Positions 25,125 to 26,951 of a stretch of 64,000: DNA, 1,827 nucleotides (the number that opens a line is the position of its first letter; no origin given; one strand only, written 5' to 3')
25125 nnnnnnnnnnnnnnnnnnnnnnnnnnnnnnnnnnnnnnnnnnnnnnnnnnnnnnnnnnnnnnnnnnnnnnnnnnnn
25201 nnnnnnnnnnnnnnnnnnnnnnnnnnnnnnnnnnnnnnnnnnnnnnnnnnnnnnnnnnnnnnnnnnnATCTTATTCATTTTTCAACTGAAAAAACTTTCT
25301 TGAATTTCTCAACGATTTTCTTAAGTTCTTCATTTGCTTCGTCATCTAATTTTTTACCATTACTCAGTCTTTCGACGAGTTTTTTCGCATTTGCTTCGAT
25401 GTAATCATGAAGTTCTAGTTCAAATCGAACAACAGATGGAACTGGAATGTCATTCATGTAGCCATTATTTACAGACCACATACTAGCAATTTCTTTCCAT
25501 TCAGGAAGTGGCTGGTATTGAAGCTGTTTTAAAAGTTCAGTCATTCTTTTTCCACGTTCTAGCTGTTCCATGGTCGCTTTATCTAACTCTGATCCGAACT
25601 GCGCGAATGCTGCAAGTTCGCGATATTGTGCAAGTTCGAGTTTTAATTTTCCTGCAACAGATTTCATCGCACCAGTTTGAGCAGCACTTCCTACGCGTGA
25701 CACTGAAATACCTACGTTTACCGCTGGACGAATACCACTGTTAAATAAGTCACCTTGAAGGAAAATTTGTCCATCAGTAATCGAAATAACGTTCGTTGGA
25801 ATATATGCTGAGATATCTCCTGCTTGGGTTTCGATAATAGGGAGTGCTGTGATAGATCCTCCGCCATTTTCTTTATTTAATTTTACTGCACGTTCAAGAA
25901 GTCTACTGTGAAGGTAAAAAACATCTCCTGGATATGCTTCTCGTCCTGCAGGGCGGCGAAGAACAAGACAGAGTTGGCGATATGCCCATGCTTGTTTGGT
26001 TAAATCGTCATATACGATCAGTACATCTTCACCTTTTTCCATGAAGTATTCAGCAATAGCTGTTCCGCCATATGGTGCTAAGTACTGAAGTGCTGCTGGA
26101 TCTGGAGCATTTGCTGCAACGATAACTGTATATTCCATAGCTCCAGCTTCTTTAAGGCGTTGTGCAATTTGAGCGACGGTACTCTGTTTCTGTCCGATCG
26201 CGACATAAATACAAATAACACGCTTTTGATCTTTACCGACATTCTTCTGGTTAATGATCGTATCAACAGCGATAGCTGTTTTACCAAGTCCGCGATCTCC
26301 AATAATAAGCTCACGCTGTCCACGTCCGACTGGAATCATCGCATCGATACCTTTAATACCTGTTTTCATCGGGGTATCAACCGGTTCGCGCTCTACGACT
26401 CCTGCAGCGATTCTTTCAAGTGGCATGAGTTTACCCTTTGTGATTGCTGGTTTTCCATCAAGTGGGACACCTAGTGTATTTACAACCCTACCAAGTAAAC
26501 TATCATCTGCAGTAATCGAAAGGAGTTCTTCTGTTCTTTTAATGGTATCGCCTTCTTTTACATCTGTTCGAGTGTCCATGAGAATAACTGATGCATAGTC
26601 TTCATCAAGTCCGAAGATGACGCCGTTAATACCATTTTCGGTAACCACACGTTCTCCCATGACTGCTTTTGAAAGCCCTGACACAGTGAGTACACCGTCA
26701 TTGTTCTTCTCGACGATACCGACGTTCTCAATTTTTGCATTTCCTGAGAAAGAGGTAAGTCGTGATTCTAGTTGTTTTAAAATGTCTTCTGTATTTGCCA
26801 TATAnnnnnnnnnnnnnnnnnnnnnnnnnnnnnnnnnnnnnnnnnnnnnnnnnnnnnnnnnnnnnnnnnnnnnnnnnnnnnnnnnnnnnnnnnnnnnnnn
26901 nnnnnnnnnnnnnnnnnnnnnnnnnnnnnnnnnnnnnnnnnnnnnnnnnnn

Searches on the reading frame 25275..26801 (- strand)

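Call 18: search_protein_families(library=pfam, proteins=[window:25275-26801:-], max_evalue=0.001)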
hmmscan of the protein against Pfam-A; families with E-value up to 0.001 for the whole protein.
window:25275-26801:- (508 aa): 3 families
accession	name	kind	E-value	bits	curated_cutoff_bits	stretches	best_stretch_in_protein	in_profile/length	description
PF00006.31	ATP-synt_ab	-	2.8e-81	272.7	29.5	1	148-368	1-213/213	ATP synthase alpha/beta family, nucleotide-binding domain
PF00306.32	ATP-synt_ab_C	-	6.8e-46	156.2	27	1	375-500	1-126/126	ATP synthase alpha/beta chain, C terminal domain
PF02874.29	ATP-synt_ab_N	-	0.00021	22.2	20.9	1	33-90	11-68/69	ATP synthase alpha/beta family, beta-barrel domain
